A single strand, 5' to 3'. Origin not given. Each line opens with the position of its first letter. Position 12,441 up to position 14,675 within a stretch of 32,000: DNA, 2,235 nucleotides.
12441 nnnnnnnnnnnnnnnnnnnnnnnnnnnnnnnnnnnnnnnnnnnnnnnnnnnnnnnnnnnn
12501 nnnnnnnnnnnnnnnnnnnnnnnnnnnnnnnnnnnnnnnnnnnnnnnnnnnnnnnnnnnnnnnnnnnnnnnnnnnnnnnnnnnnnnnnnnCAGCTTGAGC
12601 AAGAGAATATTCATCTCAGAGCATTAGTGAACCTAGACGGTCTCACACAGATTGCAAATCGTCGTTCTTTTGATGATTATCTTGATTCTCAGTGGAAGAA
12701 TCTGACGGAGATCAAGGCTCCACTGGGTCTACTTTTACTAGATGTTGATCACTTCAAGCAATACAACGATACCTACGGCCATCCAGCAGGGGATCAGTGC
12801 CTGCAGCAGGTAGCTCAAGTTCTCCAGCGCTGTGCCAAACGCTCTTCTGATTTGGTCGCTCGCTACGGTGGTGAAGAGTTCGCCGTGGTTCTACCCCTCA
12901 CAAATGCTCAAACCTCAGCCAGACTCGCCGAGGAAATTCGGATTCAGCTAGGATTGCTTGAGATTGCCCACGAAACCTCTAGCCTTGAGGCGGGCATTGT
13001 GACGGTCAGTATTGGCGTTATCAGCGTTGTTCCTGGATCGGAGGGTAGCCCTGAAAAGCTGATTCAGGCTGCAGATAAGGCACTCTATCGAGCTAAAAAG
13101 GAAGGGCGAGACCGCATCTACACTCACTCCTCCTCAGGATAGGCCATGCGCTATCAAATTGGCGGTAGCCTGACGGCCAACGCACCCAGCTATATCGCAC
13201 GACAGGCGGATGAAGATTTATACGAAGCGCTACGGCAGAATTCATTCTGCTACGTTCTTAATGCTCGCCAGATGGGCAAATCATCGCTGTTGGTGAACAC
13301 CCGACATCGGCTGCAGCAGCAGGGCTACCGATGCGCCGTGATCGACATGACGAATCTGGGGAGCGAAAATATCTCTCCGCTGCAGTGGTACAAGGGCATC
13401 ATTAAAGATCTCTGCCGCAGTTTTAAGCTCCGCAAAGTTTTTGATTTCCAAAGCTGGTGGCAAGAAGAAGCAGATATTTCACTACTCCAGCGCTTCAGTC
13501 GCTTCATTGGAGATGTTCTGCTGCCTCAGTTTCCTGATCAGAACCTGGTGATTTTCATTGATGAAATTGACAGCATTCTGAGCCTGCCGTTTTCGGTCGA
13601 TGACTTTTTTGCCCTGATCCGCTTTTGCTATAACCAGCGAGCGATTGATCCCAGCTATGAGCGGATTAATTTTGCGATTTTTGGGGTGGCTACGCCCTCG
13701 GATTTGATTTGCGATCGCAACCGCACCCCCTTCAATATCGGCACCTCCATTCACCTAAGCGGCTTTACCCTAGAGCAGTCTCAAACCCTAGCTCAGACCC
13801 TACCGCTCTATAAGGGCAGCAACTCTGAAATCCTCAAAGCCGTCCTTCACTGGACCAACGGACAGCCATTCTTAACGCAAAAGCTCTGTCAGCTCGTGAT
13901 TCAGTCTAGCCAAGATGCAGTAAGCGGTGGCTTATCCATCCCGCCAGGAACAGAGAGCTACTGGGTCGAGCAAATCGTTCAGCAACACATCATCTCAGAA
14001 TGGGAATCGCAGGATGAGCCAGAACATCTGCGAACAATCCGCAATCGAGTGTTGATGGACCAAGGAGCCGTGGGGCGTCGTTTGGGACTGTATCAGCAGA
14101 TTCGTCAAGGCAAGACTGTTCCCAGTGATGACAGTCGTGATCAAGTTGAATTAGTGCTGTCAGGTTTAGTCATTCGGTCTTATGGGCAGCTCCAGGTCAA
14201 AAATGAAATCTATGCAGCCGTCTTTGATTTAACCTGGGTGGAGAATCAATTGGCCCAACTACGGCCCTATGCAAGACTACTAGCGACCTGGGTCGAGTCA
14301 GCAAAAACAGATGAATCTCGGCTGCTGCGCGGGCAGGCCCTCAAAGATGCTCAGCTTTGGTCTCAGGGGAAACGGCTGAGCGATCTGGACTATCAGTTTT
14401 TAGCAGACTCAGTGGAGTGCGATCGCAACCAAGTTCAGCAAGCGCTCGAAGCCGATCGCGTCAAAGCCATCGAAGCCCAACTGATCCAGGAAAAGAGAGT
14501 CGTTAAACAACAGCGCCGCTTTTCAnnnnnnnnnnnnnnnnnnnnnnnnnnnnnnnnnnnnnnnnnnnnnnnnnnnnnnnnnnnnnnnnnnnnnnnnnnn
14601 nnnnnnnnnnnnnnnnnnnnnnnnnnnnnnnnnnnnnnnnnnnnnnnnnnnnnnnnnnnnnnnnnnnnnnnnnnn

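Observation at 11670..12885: The GGDEF-linked copy looks like a pseudo-NTPase, while its cyclase domain is fully equipped including an I-site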

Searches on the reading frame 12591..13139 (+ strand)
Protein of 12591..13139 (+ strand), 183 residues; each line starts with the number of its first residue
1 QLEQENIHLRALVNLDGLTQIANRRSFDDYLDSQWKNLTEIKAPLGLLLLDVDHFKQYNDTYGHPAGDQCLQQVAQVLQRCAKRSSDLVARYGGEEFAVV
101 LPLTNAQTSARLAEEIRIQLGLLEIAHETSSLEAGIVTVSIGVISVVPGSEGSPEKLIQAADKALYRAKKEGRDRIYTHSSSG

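Call 23: search_solved_structures(query=window:12591-13139:+, max_evalue=1e-20, show_alignments=3)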
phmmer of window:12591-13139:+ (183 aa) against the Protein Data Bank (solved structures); distinct sequences matched with E-value up to 1e-20: 33.
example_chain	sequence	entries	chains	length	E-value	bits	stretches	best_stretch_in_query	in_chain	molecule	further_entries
3i5c_A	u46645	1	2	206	4.6e-48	166.6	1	2-176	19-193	Fusion of General control protein GCN4 and WSPR response regulator protein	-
3bre_A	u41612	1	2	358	5.1e-47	163.2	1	1-176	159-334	Probable two-component response regulator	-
3i5b_A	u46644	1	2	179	3.5e-46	160.4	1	11-176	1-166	WspR response regulator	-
9t28_A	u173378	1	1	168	6.1e-45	156.4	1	13-176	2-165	diguanylate cyclase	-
8qj3_A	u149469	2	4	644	5e-44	153.4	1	8-176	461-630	Ammonium transporter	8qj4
8qpf_A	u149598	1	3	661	5.2e-44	153.3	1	8-176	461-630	Ammonium transporter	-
3i5a_A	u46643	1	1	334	2.4e-43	151.2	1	2-176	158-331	Response regulator/GGDEF domain protein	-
5euh_A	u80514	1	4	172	1.3e-37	132.5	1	15-177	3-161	Putative GGDEF domain membrane protein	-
6tts_A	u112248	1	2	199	8.3e-34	120.2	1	11-178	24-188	GGDEF diguanylate cyclase DgcB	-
8c05_A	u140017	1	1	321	6.9e-33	117.2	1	8-178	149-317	Sensor domain-containing diguanylate cyclase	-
6ttr_A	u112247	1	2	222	3.9e-32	114.7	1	9-178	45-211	GGDEF diguanylate cyclase DgcB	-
3ign_A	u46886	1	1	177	2.7e-28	102.2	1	12-177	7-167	Diguanylate cyclase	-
6et7_A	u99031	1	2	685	4.8e-28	101.4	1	1-176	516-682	Diguanylate cyclase (GGDEF) domain-containing protein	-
1w25_A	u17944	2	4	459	8e-28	100.7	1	8-177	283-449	STALKED-CELL DIFFERENTIATION CONTROLLING PROTEIN | RESPONSE REGULATOR PLED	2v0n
2wb4_A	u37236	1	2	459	8e-28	100.7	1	8-177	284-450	DIGUANYLATE CYCLASE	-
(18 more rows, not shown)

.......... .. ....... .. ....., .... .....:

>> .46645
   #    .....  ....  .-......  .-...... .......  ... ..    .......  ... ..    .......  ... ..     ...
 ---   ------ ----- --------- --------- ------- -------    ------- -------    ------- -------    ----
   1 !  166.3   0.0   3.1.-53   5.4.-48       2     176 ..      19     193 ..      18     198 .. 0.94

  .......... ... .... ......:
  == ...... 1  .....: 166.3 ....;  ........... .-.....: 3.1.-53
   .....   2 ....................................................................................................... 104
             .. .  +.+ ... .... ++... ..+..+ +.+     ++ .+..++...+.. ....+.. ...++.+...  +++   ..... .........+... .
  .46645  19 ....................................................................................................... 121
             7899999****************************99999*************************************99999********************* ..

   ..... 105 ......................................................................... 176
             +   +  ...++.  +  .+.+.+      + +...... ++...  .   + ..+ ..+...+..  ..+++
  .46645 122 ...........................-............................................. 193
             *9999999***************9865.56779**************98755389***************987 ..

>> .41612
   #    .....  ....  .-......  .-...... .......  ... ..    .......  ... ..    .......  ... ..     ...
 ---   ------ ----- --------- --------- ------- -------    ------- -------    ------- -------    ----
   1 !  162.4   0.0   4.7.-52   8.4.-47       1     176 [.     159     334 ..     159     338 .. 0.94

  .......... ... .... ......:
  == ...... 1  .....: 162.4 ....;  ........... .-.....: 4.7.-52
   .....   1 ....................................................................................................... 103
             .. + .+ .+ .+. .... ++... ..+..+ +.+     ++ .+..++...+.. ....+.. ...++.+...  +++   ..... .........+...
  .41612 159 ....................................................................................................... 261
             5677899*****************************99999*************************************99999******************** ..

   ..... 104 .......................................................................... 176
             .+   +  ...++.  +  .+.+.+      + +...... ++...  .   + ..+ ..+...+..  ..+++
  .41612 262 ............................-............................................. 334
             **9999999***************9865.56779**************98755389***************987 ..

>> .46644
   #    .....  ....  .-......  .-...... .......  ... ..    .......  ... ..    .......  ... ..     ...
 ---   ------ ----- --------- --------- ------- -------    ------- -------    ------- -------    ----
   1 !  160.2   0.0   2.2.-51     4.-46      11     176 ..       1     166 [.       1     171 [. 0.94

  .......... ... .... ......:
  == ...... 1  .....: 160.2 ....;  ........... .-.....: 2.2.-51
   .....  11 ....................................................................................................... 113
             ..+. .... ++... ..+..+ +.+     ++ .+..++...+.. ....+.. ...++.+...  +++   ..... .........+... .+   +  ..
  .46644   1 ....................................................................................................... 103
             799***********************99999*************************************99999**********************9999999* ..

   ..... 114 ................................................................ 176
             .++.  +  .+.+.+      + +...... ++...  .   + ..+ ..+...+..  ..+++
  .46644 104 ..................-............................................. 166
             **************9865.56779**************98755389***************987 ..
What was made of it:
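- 12630..13115 (+): GGDEF diguanylate cyclase domain (residues 414-575), with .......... (12741-12770) and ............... (13071-13115). WspR E=5e-48 (call 23).
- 47% identity to the WspR GGDEF domain, E=5e-48, with DxD-FK-ND, RSSD, GGEEF and the K/R phosphate-binding motif (call 23).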

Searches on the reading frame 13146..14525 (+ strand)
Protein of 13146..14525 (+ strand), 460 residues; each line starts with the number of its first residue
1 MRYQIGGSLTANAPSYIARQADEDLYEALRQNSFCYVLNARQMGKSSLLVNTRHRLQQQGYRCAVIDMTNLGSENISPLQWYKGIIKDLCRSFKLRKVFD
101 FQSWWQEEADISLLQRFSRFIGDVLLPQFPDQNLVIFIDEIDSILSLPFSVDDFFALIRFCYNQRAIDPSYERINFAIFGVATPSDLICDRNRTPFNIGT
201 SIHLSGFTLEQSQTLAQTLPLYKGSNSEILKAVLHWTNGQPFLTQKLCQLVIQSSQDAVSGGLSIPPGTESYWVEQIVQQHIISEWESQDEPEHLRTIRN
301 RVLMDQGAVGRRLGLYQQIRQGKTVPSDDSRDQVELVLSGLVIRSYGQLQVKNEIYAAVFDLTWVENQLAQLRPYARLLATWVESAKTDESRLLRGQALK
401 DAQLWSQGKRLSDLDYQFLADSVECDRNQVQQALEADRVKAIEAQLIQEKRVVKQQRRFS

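Call 40: find_homologous_proteins(query=window:13146-14525:+, max_evalue=0.00001)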
Query window:13146-14525:+ (460 aa): 4192 proteins with E <= 0.00001 among 8000 candidates; the best 120 are listed.
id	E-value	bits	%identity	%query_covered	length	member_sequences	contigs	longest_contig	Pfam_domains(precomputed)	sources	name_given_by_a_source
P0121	6.1e-204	696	68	100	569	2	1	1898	PF14516.13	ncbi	ncbi:MAG: AAA-like domain-containing protein, partial [Cyanobacteria bacterium J06598_1]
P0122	6.5e-196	670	65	100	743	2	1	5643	PF25174.2,PF24814.2,PF23381.2,PF25175.2,PF14516.13,PF24796.2,PF23414.2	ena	-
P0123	3.3e-195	668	65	100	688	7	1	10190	PF25168.2,PF25174.2,PF24814.2,PF24105.2,PF23381.2,PF25173.2,PF12894.14,PF25175.2,PF24817.2,PF24796.2,PF25172.2,PF14516.13,PF00400.39,PF23414.2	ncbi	ncbi:MAG: AAA-like domain-containing protein, partial [Cyanobacteria bacterium J06597_16]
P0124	9.2e-192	656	62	99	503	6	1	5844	PF14516.13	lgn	-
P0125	1.5e-191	656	62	98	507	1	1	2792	PF14516.13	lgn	-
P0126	1.1e-189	649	61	99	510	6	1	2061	PF14516.13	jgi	jgi:hypothetical protein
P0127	5.3e-189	647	60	99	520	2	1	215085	PF14516.13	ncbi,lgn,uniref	ncbi:AAA-like domain-containing protein [Nostoc sp.]|uniref:AAA-like domain-containing protein n=1 T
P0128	1.9e-188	645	64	99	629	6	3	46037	PF25174.2,PF23381.2,PF24807.2,PF25175.2,PF24817.2,PF14516.13,PF00400.39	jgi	-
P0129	1.1e-187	643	61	99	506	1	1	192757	PF14516.13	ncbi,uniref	ncbi:AAA-like domain-containing protein [Scytonema sp. NUACC26]|uniref:AAA-like domain-containing pr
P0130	2.2e-187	642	61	99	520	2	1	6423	PF14516.13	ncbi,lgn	-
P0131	9.9e-187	640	60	99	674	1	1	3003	PF25168.2,PF25174.2,PF24814.2,PF24105.2,PF24805.2,PF25048.2,PF23381.2,PF25173.2,PF23411.2,PF25175.2,PF24817.2,PF24796.2,PF23409.2,PF23393.3,PF25172.2,PF24782.3,PF25391.2,PF23869.2,PF24807.2,PF25047.1,PF14516.13,PF00400.39,PF23414.2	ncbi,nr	ncbi:MAG: AAA-like domain-containing protein, partial [Cyanobacteria bacterium 0813]|nr:AAA-like dom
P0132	2.5e-186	638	61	99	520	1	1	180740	PF14516.13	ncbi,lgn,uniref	ncbi:MAG: AAA-like domain-containing protein [Nostoc sp.]|uniref:AAA-like domain-containing protein 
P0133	3.8e-186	638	61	100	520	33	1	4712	PF14516.13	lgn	-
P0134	6.1e-186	637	60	100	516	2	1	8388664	PF14516.13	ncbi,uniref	ncbi:AAA-like domain-containing protein [Nostoc sp. UHCC 0302]|uniref:AAA-like domain-containing pro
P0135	8.9e-186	636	61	99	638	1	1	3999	PF25174.2,PF23381.2,PF25173.2,PF25175.2,PF14516.13,PF00400.39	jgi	jgi:hypothetical protein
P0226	4.9e-174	598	58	99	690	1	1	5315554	PF25168.2,PF24105.2,PF24805.2,PF25048.2,PF24817.2,PF23393.3,PF20426.5,PF00400.39,PF23414.2,PF25174.2,PF24814.2,PF23381.2,PF25173.2,PF25171.2,PF12894.14,PF25175.2,PF24796.2,PF24780.2,PF23409.2,PF25172.2,PF24782.3,PF25391.2,PF23869.2,PF24807.2,PF25047.1,PF14516.13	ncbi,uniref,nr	ncbi:WD40 repeat-containing protein [Crinalium epipsammum PCC 9333]|uniref:WD40 repeat-containing pr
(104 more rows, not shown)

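Call 52: find_encoding_contigs(protein=P0127, flank=5000, max_places=2)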
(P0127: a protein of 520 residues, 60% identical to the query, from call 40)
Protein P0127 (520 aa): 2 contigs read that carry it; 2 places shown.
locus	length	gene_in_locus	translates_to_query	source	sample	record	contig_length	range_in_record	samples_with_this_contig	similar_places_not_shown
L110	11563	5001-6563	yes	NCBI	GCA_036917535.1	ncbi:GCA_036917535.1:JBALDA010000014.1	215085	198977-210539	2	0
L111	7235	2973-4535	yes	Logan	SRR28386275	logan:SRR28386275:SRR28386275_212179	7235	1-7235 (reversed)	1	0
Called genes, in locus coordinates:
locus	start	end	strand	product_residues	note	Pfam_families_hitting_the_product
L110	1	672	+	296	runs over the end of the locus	PF23914:TPR_CcmH_CycH (faint), PF13429:TPR_15 (faint), PF25064:ARM_TT21_5th (faint), PF07719:TPR_2 (faint), PF13428:TPR_14 (faint), PF13432:TPR_16 (faint), PF00515:TPR_1 (faint), PF14559:TPR_19 (weak), +5 more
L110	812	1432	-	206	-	PF01169:GDT1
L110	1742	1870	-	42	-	PF01724:DUF29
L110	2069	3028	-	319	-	PF00106:adh_short, PF13561:adh_short_C2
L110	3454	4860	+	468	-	PF26355:HTH_VMAP-M9, PF14516:AAA_35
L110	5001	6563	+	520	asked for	PF14516:AAA_35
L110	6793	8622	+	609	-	PF13699:eCIS_core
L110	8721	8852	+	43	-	-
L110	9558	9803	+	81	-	-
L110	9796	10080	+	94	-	PF15738:YafQ_toxin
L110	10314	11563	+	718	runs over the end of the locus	PF00270:DEAD, PF00271:Helicase_C, PF16124:RecQ_Zn_bind, PF09382:RQC, PF00570:HRDC, PF00196:GerE (weak), PF14493:HTH_40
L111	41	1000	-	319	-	PF00106:adh_short, PF13561:adh_short_C2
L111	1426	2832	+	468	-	PF26355:HTH_VMAP-M9, PF14516:AAA_35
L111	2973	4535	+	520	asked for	PF14516:AAA_35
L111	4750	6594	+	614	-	PF13699:eCIS_core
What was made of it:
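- Closest known: Inactive STAND. Same: Many A-type relatives carry the HTH_VMAP-M9 domain, which is shared with those systems (call 52).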

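Call 53: find_encoding_contigs(protein=P0226, flank=5000, max_places=2)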
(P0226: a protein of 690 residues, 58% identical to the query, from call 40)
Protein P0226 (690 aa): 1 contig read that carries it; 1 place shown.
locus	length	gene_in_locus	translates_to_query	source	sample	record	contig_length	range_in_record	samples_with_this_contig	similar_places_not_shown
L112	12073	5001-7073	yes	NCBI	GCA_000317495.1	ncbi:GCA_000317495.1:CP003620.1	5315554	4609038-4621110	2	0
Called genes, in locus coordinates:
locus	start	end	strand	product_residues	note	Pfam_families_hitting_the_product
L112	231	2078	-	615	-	PF02922:CBM_48 (weak), PF00128:Alpha-amylase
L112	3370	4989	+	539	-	PF14516:AAA_35, PF00990:GGDEF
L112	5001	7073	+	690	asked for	PF14516:AAA_35, PF25172:Beta-prop_WDR3_2nd, PF25174:Beta-prop_THOC3, PF23381:Beta-prop_IFT122_1st, PF25175:Beta-prop_WDR5, PF00400:WD40, PF23409:Beta-prop_EML, PF24105:Beta-prop_CAF1B_HIR1, +22 more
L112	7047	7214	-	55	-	-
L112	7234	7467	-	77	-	PF09907:HigB_toxin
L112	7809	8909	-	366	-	PF00005:ABC_tran, PF17912:OB_MalK (weak), PF08402:TOBE_2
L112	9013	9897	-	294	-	PF00528:BPD_transp_1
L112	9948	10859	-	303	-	PF00528:BPD_transp_1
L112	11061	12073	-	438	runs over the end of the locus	PF01547:SBP_bac_1, PF13416:SBP_bac_8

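Call 54: find_encoding_contigs(protein=P0129, flank=5000, max_places=2)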
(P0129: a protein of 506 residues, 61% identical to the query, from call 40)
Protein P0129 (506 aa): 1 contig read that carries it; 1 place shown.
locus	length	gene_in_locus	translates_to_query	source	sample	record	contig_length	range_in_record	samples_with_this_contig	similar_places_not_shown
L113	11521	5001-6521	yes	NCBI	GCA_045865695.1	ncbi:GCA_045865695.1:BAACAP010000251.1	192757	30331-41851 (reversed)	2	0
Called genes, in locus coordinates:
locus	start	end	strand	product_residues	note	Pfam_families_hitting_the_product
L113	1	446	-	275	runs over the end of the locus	PF07589:PEP_exosort_dom (weak)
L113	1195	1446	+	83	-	-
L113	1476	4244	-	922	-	PF14516:AAA_35, PF05226:CHASE2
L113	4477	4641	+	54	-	-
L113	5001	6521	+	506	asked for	PF14516:AAA_35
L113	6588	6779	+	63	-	-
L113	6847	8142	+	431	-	PF03562:MltA, PF06725:3D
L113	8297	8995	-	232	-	PF01522:Polysacc_deac_1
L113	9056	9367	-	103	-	-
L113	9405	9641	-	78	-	PF00486:Trans_reg_C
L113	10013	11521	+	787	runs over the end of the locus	PF02129:Peptidase_S15 (faint), PF00326:Peptidase_S9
